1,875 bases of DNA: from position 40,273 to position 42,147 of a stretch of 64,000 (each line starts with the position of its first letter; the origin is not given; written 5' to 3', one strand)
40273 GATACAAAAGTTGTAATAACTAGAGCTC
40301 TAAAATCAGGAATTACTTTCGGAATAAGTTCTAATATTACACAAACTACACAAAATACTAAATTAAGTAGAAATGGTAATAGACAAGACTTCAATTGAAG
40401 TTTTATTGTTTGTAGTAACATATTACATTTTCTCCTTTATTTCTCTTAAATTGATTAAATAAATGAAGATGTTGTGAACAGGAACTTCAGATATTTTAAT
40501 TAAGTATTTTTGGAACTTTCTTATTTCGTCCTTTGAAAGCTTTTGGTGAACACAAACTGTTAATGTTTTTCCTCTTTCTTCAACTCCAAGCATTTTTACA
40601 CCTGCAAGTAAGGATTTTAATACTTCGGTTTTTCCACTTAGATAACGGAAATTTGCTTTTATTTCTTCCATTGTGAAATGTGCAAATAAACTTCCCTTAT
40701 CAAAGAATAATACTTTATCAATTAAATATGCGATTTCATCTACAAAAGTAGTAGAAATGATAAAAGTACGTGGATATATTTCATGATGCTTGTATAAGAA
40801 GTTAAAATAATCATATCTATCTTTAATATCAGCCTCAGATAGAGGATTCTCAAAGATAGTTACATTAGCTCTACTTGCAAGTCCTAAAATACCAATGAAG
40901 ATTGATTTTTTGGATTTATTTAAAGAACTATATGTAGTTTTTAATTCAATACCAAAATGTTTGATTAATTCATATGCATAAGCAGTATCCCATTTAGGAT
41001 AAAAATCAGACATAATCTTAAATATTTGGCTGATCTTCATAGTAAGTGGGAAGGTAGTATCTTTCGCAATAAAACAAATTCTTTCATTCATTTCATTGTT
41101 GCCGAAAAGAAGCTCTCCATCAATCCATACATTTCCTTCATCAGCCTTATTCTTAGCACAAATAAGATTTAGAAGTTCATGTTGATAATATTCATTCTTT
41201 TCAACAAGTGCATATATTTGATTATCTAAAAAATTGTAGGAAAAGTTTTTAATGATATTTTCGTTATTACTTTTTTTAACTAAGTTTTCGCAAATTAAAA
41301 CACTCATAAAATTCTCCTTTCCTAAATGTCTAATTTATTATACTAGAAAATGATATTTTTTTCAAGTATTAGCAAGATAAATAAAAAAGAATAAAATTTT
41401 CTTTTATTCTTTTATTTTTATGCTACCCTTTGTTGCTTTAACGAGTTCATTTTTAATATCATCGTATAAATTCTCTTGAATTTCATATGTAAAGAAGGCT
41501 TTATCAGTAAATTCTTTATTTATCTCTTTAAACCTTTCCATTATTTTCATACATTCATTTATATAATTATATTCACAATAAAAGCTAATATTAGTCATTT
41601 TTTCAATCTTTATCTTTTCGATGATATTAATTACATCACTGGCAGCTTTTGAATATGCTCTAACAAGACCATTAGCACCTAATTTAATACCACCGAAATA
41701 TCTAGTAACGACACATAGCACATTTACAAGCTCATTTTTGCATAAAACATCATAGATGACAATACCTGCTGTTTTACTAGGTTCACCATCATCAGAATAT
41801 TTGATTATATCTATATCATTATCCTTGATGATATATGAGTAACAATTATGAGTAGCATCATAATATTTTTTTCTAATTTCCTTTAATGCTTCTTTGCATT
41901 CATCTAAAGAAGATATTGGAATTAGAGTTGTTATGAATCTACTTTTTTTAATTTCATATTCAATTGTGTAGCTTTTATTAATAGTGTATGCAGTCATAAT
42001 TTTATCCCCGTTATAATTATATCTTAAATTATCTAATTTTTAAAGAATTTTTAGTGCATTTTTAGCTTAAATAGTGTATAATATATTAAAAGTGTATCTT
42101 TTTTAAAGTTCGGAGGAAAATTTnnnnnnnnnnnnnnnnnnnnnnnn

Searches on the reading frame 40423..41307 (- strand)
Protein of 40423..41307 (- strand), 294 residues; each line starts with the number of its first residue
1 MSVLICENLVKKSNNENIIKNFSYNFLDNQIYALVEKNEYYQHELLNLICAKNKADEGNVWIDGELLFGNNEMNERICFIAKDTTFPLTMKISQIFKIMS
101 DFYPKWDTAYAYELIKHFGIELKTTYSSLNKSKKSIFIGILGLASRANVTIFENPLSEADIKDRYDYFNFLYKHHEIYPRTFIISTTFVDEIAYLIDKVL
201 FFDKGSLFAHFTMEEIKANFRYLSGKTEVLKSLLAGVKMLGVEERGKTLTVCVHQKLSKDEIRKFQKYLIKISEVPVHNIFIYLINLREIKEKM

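Call 66: search_protein_families(library=padloc, proteins=[window:40423-41307:-], max_evalue=0.01)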
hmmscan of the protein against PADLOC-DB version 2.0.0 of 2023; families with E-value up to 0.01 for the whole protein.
window:40423-41307:- (294 aa): 0 families

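Call 67: search_protein_families(library=pfam, proteins=[window:40423-41307:-], max_evalue=0.01)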
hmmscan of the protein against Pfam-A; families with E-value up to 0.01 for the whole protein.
window:40423-41307:- (294 aa): 0 families

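Call 71: search_solved_structures(query=window:40423-41307:-, max_evalue=1)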
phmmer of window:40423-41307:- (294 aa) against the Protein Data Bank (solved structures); distinct sequences matched with E-value up to 1: 17.
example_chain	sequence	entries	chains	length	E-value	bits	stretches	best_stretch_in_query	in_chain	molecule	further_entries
4yer_A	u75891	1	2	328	9.8e-07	31.8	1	3-218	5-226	ABC transporter ATP-binding protein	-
1vpl_A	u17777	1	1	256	4.2e-06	29.8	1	2-222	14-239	ABC transporter, ATP-binding protein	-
4hzi_A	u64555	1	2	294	0.0022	20.8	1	6-214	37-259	ABC transporter ATP-binding protein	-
1z47_A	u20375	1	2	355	0.0035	20.2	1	19-216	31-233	putative ABC-transporter ATP-binding protein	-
4mki_B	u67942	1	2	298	0.0039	20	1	133-216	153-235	Energy-coupling factor transporter ATP-binding protein EcfA2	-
8k1m_C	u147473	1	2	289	0.0096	18.7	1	28-216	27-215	Multidrug efflux system ATP-binding protein Rv1218c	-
8k1n_E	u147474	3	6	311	0.012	18.5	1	28-215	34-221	Multidrug efflux system ATP-binding protein Rv1218c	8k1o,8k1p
2ihy_A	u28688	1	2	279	0.032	17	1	13-217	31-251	ABC transporter, ATP-binding protein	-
6xjh_C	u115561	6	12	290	0.23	14.2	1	7-217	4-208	ABC transporter ATP-binding protein | ABC transporter, ATP-binding protein, putative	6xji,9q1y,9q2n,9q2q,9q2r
7lkp_A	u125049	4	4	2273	0.23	14.2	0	135-213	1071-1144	Retinal-specific phospholipid-transporting ATPase ABCA4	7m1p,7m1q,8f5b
7lkz_A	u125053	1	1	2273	0.24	14.2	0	135-213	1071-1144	Retinal-specific phospholipid-transporting ATPase ABCA4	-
7e7i_A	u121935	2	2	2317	0.24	14.1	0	135-213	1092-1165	Retinal-specific phospholipid-transporting ATPase ABCA4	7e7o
7e7q_A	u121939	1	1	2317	0.25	14.1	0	135-213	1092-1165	Retinal-specific phospholipid-transporting ATPase ABCA4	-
5d3m_B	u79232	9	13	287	0.26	14.1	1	139-224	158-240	Energy-coupling factor transporter ATP-binding protein EcfA2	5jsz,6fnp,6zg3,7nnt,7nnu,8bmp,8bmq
8bms_B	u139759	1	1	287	0.26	14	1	139-224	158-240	Energy-coupling factor transporter ATP-binding protein EcfA2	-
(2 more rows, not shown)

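Call 72: search_protein_families(library=ncbifam, proteins=[window:40423-41307:-], max_evalue=0.1)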
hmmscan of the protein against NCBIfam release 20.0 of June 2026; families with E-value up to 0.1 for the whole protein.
window:40423-41307:- (294 aa): 34 families (the best 25 are shown)
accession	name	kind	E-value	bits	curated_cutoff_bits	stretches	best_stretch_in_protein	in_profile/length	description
NF047565.1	PSM_export_PmtA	equivalog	7.3e-14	51.7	350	1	13-283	11-278/282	phenol-soluble modulin export ABC transporter ATP-binding protein PmtA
NF010171.0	PRK13652.1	equivalog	3.9e-07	29.5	476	1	133-222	144-231/277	cobalt transporter ATP-binding subunit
NF010153.0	PRK13631.1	equivalog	6.1e-06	25.4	463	2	138-221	188-268/320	cobalt transporter ATP-binding subunit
NF008409.0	PRK11231.1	equivalog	3.2e-05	23.4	375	1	4-98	3-99/255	Fe(3+) dicitrate ABC transporter ATP-binding protein FecE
TIGR04521.1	ECF_ATPase_2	equivalog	6.7e-05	22.1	330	1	143-224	159-240/279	energy-coupling factor transporter ATPase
NF052485.1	sider_ATP_EitC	equivalog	7.5e-05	22.3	485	1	5-216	4-222/251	siderophore ABC transporter ATP-binding protein EitC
NF047568.1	PSM_export_PmtC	equivalog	0.0002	21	375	1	7-217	4-208/290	phenol-soluble modulin export ABC transporter ATP-binding protein PmtC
TIGR01188.1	drrA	subfamily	0.00028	20.3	312.45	1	19-247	9-237/302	daunorubicin resistance ABC transporter, ATP-binding protein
NF043075.1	MMSYN1_0197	equivalog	0.00028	20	550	1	4-217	3-221/341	spermidine/putrescine ABC transporter ATP-binding protein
TIGR03740.1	galliderm_ABC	subfamily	0.00036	20.3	309.75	1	6-66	3-63/223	lantibiotic protection ABC transporter ATP-binding subunit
NF008355.0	PRK11144.1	equivalog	0.00043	19.4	434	1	43-220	38-220/353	molybdenum ABC transporter ATP-binding protein ModC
NF010155.0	PRK13634.1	equivalog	0.00045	19.6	413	1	143-223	160-240/290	energy-coupling factor ABC transporter ATP-binding protein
TIGR03608.1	L_ocin_972_ABC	subfamily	0.00054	19.5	254.85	1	7-66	2-61/206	putative bacteriocin export ABC transporter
TIGR03522.1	GldA_ABC_ATP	equivalog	0.00057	19.4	402.6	1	1-218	1-221/301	gliding motility-associated ABC transporter ATP-binding subunit GldA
TIGR02142.1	modC_ABC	equivalog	0.00058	19.2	285.05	1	145-220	148-223/353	molybdenum ABC transporter ATP-binding protein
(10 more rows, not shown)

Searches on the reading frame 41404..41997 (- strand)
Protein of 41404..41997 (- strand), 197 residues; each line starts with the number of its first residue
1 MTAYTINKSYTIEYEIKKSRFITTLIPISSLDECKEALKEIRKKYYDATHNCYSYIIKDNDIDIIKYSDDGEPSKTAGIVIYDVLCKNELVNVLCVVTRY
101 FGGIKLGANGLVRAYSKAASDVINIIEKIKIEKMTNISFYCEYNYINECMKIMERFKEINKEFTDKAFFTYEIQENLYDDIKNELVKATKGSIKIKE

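Call 3: search_protein_families(library=pfam, proteins=[window:41404-41997:-], max_evalue=0.1)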
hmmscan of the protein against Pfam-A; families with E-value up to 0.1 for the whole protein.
window:41404-41997:- (197 aa): 1 family
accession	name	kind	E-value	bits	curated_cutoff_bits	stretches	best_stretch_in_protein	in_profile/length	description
PF01205.25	UPF0029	-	1.3e-37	128.5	27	1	17-123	1-107/107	Uncharacterized protein family UPF0029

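Call 66: search_protein_families(library=padloc, proteins=[window:41404-41997:-], max_evalue=0.01)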
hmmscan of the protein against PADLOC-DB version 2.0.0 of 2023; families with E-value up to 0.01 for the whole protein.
window:41404-41997:- (197 aa): 0 families

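Call 72: search_protein_families(library=ncbifam, proteins=[window:41404-41997:-], max_evalue=0.1)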
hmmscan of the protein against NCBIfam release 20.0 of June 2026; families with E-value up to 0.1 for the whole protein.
window:41404-41997:- (197 aa): 2 families
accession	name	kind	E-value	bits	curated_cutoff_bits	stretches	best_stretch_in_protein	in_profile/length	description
TIGR00257.1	IMPACT_YIGZ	hypoth_equivalog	9.4e-48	162.4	167.95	1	3-196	4-201/205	YigZ family protein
NF008600.0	PRK11568.1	equivalog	1.8e-36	125.6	298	1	1-195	1-199/204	IMPACT family protein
